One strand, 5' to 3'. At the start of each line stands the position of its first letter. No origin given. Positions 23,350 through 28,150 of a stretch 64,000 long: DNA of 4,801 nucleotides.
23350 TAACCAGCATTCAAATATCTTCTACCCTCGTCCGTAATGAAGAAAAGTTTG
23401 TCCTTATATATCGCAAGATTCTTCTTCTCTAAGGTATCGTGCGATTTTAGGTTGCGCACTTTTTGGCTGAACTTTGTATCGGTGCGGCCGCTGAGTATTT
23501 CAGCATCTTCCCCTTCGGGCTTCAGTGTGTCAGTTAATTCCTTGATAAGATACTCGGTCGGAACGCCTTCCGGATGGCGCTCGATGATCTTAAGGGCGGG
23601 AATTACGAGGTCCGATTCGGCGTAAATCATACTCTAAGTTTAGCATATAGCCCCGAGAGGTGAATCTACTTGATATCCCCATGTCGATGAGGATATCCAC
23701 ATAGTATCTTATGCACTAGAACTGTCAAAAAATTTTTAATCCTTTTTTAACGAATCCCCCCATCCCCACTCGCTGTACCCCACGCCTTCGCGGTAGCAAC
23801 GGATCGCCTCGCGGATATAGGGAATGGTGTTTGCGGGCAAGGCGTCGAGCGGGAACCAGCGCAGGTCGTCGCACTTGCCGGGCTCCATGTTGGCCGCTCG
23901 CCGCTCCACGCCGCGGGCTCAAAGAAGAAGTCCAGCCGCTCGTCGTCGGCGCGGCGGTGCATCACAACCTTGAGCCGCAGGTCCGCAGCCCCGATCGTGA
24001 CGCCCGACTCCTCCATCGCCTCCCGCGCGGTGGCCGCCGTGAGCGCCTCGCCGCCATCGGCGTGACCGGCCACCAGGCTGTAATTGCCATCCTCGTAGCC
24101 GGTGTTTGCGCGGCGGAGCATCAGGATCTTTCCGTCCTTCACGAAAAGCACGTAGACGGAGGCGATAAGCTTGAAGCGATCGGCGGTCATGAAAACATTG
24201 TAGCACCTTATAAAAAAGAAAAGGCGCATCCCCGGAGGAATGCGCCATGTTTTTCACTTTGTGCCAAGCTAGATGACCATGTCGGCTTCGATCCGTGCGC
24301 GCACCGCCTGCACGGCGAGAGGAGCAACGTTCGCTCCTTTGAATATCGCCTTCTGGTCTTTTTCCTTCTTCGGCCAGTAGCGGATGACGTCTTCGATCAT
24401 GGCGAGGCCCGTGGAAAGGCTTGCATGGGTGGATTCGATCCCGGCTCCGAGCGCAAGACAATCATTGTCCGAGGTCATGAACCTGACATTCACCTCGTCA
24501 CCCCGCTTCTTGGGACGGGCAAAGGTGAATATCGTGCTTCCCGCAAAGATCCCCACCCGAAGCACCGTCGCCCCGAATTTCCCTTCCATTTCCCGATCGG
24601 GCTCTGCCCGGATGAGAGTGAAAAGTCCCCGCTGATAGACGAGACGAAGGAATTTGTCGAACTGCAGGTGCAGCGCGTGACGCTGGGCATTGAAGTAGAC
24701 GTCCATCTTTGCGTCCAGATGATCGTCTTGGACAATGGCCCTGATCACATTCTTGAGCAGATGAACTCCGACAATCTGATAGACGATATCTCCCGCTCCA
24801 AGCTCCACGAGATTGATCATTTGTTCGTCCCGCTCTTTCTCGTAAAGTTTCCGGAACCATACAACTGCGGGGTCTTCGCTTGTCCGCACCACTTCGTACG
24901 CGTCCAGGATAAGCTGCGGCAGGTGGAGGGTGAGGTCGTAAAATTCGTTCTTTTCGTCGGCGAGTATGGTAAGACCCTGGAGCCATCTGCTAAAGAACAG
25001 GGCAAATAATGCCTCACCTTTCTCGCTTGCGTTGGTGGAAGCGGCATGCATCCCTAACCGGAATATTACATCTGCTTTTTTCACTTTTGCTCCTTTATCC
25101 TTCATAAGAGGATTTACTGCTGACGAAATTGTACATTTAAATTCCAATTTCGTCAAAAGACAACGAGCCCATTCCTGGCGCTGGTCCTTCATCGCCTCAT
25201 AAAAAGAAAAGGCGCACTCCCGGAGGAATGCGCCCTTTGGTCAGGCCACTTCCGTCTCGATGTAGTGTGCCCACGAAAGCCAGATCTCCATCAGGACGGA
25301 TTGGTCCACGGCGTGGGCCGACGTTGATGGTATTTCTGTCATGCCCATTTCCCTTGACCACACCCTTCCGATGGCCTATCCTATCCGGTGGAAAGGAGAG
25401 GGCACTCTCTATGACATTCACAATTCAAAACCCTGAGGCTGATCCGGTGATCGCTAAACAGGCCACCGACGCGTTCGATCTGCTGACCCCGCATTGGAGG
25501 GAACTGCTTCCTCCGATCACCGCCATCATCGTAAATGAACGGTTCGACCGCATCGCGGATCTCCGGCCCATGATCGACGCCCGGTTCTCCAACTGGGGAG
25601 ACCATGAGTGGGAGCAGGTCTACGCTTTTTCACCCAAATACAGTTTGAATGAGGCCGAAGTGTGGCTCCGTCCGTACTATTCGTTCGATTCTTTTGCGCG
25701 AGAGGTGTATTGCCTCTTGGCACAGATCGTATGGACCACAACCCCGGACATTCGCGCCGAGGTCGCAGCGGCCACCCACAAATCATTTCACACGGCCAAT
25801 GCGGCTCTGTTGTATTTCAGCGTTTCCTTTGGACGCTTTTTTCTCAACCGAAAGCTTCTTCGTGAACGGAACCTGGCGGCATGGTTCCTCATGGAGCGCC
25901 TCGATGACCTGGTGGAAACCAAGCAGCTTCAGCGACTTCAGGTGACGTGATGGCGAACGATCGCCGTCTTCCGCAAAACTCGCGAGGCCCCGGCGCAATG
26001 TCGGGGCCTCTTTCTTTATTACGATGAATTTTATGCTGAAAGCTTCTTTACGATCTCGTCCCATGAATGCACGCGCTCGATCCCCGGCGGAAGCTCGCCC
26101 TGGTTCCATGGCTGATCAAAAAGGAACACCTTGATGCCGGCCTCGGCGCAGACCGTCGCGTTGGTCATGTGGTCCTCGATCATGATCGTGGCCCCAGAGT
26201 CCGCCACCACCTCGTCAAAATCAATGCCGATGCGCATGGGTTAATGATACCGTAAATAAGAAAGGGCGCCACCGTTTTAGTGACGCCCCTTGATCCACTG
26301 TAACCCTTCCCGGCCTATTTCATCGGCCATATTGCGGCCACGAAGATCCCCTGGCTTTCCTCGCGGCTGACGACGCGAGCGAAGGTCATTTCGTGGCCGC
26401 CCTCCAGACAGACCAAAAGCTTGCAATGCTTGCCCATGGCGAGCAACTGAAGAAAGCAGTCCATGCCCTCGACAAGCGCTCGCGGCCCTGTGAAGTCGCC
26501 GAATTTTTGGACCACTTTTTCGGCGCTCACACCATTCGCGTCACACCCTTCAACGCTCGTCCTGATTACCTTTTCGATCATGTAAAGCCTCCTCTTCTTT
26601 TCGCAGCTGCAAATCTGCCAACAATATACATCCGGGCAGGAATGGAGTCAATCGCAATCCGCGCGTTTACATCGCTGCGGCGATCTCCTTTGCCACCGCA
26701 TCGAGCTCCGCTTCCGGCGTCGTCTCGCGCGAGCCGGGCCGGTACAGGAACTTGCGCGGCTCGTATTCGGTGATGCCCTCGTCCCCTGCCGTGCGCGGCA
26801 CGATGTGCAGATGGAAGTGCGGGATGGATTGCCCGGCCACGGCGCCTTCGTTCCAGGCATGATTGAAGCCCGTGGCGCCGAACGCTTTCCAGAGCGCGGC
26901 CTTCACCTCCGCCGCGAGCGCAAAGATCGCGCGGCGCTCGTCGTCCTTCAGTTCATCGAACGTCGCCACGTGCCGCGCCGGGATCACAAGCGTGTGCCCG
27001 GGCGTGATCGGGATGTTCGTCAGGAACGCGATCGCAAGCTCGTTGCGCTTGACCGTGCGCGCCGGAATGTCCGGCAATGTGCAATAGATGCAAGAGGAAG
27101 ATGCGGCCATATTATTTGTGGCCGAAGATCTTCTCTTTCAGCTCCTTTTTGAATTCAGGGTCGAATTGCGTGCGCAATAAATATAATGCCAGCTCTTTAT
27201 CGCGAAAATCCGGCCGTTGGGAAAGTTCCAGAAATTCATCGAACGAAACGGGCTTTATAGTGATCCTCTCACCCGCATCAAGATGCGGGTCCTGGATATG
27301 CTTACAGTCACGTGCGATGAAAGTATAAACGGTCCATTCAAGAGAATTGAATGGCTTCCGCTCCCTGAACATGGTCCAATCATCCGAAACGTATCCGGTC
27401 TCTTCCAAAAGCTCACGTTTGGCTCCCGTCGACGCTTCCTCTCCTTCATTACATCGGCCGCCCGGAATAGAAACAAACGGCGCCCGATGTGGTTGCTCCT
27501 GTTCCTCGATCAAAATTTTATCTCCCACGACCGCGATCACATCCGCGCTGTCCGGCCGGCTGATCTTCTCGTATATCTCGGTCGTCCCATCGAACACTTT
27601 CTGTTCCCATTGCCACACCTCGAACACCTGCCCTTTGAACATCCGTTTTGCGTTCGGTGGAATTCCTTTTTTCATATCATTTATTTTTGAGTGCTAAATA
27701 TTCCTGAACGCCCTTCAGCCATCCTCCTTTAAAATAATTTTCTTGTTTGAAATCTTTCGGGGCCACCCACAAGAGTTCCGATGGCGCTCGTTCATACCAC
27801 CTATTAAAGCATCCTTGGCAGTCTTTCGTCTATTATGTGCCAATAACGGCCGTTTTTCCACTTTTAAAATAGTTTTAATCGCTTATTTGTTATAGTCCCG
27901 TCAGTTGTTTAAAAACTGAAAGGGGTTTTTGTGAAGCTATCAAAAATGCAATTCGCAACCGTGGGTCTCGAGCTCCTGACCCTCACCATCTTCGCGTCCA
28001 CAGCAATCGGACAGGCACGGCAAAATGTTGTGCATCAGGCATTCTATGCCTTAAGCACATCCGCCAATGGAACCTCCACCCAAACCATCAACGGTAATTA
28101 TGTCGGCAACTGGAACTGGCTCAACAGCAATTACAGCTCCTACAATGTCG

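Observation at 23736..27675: Neighbourhood enriched in nucleotide-phosphohydrolase families (2 Nudix, HIT, HAD-nucleotidase remnant) interleaved with three orphan proteins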

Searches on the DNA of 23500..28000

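Call 11: search_rna_families(source=window, start=23500, end=28000, threshold=evalue, max_evalue=1, show_alignments=2)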
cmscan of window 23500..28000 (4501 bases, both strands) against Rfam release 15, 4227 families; matches with E-value up to 1: 1.
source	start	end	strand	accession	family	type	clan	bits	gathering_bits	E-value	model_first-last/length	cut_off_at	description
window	25971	26019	+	RF02353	BjrC68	Gene; sRNA;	-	21.7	39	0.023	1-82/82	no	Bradyrhizobiaceae sRNA BjrC68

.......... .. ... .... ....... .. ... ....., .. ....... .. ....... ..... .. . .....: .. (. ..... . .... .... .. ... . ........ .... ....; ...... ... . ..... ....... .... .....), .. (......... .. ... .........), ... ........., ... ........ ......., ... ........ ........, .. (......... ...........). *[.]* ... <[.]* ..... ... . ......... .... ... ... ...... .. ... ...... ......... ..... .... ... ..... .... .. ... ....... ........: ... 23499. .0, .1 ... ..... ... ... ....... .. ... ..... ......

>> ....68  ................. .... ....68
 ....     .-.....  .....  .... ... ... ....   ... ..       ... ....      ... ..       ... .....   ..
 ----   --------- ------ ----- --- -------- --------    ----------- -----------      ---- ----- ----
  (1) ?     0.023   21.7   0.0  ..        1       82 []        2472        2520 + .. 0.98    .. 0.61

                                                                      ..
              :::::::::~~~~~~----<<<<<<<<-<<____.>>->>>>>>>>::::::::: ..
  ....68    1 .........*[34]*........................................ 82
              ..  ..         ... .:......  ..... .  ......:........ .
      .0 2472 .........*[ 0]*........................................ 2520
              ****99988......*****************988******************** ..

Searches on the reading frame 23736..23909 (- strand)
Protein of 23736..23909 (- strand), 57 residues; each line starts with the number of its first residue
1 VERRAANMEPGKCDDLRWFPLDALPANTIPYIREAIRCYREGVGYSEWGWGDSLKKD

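Call 3: search_protein_families(library=pfam, proteins=[window:23736-23909:-], max_evalue=0.1)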
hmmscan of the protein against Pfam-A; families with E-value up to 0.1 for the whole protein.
window:23736-23909:- (57 aa): 0 families

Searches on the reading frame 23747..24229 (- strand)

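Call 3: search_protein_families(library=pfam, proteins=[window:23747-24229:-], max_evalue=0.1)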
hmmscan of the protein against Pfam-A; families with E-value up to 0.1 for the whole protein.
window:23747-24229:- (160 aa): 2 families
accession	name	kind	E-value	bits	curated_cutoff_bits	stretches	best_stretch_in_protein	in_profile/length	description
PF00293.34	NUDIX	-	1.3e-10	41.9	21.1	1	24-115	7-102/134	NUDIX domain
PF14815.12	NUDIX_4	-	0.041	14.1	35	1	26-80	3-54/113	NUDIX domain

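Call 6: search_protein_families(library=ncbifam, proteins=[window:23747-24229:-], max_evalue=0.1)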
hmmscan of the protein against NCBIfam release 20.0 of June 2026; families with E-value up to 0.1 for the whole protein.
window:23747-24229:- (160 aa): 16 families
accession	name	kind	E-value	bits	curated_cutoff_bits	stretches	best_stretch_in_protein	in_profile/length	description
NF001299.0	PRK00241.1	equivalog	1.4e-07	31.2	158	1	24-79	137-190/263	NAD(+) diphosphatase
NF006530.0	PRK08999.1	equivalog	5.9e-07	28.8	245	1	25-111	10-95/315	Nudix family hydrolase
NF006961.0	PRK09438.1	equivalog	2.9e-06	26.8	103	1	20-87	6-71/151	dihydroneopterin triphosphate diphosphatase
NF008736.0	PRK11762.1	equivalog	1.3e-05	24.8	169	1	23-85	48-109/186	ADP compounds hydrolase NudE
NF002995.0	PRK03759.1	equivalog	0.00067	19.4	127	1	21-96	36-112/185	isopentenyl-diphosphate Delta-isomerase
NF007834.0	PRK10546.1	equivalog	0.00086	19.1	156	1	20-81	2-63/135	pyrimidine (deoxy)nucleoside triphosphate diphosphatase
NF003787.0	PRK05379.1-4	equivalog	0.00094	18.2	449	1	7-88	192-273/346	bifunctional nicotinamide-nucleotide adenylyltransferase/Nudix hydroxylase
NF008044.0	PRK10776.1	equivalog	0.0011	18.9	148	1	25-111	8-93/130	8-oxo-dGTP diphosphatase MutT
NF041652.1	Nud_hyd_Dein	equivalog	0.0067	16.7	200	1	25-82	17-77/152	Nudix hydrolase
NF003791.0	PRK05379.2-3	equivalog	0.0099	15.1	409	1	24-94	204-273/340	bifunctional nicotinamide-nucleotide adenylyltransferase/Nudix hydroxylase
NF001938.0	PRK00714.1-5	equivalog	0.01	15.2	116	1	27-78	19-75/172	RNA pyrophosphohydrolase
NF008003.0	PRK10729.1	equivalog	0.018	14.4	248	1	50-89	92-131/210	ADP-ribose diphosphatase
TIGR00586.1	mutt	equivalog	0.03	14.3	97.9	1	25-87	9-71/129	8-oxo-dGTP diphosphatase MutT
TIGR00052.1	TIGR00052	subfamily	0.03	13.9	79.55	1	29-84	61-116/188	nudix-type nucleoside diphosphatase, YffH/AdpP family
NF003786.0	PRK05379.1-2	equivalog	0.073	12.3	397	1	24-88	220-283/354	bifunctional nicotinamide-nucleotide adenylyltransferase/Nudix hydroxylase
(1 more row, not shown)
